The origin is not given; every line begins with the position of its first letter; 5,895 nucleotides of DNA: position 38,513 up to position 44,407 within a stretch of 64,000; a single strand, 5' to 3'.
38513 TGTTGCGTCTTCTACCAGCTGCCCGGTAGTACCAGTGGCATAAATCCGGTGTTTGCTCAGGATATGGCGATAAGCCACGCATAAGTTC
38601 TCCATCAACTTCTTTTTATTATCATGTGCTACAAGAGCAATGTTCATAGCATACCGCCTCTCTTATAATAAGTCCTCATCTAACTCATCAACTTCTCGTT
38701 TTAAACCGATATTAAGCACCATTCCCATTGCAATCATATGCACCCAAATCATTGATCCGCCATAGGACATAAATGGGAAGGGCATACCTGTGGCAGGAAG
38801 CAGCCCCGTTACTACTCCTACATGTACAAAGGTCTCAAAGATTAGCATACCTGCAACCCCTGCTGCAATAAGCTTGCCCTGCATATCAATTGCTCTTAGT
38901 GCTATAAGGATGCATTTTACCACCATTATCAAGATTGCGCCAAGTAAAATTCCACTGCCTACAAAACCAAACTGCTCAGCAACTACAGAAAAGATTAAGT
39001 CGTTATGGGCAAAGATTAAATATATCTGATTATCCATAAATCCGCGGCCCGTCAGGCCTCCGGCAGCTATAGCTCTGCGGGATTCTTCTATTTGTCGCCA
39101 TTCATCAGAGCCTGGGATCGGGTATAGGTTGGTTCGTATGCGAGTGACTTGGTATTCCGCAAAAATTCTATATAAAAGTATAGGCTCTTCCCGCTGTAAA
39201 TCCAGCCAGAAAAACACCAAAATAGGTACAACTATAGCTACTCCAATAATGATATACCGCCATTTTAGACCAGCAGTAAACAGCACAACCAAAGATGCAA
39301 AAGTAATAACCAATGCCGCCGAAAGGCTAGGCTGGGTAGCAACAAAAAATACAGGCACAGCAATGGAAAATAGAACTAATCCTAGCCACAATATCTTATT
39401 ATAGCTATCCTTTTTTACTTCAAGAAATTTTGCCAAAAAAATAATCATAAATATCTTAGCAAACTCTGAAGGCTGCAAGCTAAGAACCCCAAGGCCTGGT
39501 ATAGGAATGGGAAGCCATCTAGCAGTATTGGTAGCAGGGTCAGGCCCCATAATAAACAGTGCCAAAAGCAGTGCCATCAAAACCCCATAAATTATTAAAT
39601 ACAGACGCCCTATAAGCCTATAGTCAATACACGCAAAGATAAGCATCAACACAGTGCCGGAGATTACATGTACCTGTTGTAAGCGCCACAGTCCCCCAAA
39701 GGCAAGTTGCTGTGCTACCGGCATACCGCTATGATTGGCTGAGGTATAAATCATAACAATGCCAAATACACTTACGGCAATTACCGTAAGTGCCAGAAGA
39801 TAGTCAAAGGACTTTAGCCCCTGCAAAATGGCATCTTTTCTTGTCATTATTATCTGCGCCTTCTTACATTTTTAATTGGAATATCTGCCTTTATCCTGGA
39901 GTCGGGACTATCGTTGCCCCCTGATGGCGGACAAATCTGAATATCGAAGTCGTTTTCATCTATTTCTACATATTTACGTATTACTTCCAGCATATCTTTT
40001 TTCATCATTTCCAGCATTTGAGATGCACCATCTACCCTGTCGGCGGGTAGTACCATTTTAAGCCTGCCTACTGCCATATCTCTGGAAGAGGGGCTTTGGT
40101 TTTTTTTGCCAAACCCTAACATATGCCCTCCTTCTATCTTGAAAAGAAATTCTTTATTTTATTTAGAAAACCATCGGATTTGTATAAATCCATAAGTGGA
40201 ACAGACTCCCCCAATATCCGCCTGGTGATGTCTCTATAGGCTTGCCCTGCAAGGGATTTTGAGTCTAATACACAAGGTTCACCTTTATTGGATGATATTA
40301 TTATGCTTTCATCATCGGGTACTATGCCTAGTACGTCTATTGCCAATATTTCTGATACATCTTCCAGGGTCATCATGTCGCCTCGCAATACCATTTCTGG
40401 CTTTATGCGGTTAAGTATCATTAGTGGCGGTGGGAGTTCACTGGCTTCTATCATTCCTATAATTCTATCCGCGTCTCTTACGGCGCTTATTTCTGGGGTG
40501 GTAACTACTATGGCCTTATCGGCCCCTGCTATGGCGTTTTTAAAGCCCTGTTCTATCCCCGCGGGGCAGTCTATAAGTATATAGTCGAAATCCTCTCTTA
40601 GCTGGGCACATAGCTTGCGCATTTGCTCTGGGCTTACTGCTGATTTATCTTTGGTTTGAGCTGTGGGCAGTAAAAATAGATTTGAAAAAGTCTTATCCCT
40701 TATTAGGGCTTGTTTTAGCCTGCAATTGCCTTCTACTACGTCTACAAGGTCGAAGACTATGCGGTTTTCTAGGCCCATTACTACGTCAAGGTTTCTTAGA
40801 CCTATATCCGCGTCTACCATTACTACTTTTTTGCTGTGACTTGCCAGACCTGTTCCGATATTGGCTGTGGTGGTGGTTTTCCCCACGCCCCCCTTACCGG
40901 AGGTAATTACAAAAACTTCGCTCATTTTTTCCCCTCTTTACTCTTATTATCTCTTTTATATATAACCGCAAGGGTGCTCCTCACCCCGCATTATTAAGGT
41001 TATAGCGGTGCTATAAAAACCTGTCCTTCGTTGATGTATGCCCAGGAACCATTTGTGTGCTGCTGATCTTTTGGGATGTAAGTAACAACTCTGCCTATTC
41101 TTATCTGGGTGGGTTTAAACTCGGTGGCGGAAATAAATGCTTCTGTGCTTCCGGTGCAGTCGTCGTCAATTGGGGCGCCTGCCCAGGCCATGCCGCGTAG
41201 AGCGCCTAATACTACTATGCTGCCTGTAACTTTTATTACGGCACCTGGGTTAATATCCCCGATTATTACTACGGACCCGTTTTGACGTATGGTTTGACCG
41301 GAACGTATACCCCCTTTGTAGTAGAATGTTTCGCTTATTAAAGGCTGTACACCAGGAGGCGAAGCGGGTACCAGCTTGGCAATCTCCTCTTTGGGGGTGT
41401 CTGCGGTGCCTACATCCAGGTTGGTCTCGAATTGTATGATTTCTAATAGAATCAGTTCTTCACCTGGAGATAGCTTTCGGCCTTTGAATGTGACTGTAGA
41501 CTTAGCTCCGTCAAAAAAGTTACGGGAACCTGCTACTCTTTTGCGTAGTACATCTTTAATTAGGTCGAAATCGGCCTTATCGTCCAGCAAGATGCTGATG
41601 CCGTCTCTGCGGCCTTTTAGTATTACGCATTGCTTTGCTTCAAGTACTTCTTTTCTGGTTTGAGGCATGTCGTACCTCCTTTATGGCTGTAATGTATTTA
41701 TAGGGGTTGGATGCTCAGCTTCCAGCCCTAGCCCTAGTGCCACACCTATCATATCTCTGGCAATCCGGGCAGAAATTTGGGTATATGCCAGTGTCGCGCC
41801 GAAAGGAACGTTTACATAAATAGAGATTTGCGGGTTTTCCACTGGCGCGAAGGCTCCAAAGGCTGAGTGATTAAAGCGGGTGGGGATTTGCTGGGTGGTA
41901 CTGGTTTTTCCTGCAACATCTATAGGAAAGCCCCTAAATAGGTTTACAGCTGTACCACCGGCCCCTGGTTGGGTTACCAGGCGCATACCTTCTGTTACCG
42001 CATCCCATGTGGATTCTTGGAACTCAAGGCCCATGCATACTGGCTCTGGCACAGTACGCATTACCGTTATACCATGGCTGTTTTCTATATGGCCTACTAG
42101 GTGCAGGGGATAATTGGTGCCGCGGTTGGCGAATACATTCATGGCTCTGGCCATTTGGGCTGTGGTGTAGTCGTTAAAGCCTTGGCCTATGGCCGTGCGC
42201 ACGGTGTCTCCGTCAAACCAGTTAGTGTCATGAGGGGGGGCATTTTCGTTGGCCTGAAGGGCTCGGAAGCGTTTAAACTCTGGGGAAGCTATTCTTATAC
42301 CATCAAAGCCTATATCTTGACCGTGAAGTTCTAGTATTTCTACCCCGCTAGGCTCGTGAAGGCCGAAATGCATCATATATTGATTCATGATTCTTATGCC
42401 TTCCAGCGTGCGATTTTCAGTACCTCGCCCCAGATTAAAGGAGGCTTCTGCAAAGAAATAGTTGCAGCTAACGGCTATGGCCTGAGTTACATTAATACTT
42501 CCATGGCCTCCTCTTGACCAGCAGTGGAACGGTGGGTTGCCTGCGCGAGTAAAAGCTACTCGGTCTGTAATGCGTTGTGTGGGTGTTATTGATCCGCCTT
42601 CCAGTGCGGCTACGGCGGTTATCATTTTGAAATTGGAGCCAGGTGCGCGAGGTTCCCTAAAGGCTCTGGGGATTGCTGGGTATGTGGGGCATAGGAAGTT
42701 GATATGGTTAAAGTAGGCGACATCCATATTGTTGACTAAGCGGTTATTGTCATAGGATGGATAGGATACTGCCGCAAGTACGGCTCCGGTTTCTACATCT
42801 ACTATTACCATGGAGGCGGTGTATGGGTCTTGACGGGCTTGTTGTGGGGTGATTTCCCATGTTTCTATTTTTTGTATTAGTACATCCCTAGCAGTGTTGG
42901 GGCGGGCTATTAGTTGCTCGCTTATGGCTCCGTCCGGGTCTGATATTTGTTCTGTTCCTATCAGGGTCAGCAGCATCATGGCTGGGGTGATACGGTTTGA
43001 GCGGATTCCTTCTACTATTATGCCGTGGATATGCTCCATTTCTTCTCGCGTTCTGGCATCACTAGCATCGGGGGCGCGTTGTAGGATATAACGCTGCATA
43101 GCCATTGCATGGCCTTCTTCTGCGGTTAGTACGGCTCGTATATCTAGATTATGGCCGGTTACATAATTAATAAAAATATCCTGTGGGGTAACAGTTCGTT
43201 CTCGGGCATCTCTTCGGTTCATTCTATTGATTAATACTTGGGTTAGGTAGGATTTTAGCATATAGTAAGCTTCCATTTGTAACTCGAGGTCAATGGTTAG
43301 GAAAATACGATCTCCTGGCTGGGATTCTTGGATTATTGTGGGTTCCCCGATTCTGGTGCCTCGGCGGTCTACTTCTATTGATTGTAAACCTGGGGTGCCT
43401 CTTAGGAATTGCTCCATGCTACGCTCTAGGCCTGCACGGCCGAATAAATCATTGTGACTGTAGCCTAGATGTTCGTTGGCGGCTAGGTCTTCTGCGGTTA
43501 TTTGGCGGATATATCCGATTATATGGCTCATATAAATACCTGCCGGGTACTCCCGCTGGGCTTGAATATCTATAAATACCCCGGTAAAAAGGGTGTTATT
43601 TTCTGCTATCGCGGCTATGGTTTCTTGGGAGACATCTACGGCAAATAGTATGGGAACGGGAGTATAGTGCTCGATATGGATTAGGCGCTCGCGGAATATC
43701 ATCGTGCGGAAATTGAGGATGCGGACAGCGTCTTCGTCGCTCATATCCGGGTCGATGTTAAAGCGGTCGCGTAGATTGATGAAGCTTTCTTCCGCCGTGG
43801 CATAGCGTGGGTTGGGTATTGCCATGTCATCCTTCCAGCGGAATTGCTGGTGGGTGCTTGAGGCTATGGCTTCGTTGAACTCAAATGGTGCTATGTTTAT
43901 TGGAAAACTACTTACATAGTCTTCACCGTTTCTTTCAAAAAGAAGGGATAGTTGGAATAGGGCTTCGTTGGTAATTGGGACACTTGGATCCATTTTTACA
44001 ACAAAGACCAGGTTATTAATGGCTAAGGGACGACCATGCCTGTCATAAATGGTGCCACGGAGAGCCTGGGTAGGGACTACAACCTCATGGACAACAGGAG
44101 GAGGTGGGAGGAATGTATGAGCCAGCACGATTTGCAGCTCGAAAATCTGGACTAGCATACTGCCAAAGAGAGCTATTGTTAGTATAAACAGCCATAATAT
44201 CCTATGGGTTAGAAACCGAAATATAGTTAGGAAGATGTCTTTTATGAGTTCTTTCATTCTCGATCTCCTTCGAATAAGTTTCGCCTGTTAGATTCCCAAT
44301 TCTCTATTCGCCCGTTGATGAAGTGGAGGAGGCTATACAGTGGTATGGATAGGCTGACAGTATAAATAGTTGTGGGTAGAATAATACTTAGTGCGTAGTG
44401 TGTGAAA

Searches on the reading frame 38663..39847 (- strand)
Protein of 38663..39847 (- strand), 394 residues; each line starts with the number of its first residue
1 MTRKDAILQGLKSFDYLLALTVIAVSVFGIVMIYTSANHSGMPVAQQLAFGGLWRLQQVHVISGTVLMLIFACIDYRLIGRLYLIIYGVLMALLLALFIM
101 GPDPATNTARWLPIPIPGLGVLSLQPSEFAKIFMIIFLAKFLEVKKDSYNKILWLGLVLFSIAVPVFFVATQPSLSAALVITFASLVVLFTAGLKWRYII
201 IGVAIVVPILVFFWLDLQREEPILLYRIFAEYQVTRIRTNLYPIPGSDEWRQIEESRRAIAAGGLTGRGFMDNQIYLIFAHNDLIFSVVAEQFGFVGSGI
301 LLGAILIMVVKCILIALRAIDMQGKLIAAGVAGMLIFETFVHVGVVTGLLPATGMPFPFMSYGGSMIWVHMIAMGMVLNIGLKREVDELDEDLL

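Call 40: search_protein_families(library=pfam, proteins=[window:38663-39847:-], max_evalue=0.00001)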
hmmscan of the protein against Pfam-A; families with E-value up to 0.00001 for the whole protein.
window:38663-39847:- (394 aa): 1 family
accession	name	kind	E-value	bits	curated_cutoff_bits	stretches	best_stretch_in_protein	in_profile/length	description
PF01098.24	FTSW_RODA_SPOVE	-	5.1e-63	213.7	26.4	1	17-382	3-352/356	Cell cycle protein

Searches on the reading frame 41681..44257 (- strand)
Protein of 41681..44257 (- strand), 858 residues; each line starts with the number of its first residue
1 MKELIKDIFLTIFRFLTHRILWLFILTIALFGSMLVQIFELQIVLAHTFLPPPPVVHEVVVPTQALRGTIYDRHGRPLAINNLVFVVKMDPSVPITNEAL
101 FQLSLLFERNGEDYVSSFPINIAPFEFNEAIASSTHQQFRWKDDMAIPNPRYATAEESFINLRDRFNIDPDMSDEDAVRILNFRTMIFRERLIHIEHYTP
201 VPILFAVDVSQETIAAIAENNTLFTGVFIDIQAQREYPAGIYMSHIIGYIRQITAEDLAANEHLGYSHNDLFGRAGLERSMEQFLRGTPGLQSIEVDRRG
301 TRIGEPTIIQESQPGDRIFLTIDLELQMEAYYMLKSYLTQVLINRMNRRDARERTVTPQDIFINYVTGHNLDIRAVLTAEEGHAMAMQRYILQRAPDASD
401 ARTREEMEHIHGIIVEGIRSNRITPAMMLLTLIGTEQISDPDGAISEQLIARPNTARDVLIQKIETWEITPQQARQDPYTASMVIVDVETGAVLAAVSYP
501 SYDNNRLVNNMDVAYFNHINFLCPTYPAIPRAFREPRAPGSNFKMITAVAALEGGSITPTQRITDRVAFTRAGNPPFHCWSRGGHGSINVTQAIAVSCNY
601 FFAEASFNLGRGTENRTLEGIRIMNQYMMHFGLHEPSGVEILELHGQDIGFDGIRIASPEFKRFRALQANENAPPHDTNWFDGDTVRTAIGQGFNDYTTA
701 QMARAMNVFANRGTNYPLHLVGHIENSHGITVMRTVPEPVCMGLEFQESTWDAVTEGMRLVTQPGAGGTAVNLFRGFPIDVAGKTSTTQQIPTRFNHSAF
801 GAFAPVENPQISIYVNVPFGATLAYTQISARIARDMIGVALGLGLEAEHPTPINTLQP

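Call 40: search_protein_families(library=pfam, proteins=[window:41681-44257:-], max_evalue=0.00001)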
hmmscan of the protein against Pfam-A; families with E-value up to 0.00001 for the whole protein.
window:41681-44257:- (858 aa): 2 families
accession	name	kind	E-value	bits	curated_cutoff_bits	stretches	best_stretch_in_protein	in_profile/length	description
PF00905.27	Transpeptidase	-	1.6e-41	142.9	22.1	2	676-836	144-297/299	Penicillin binding protein transpeptidase domain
PF03717.20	PBP_dimer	-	4.6e-35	122.1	24.4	1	63-305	2-178/180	Penicillin-binding Protein dimerisation domain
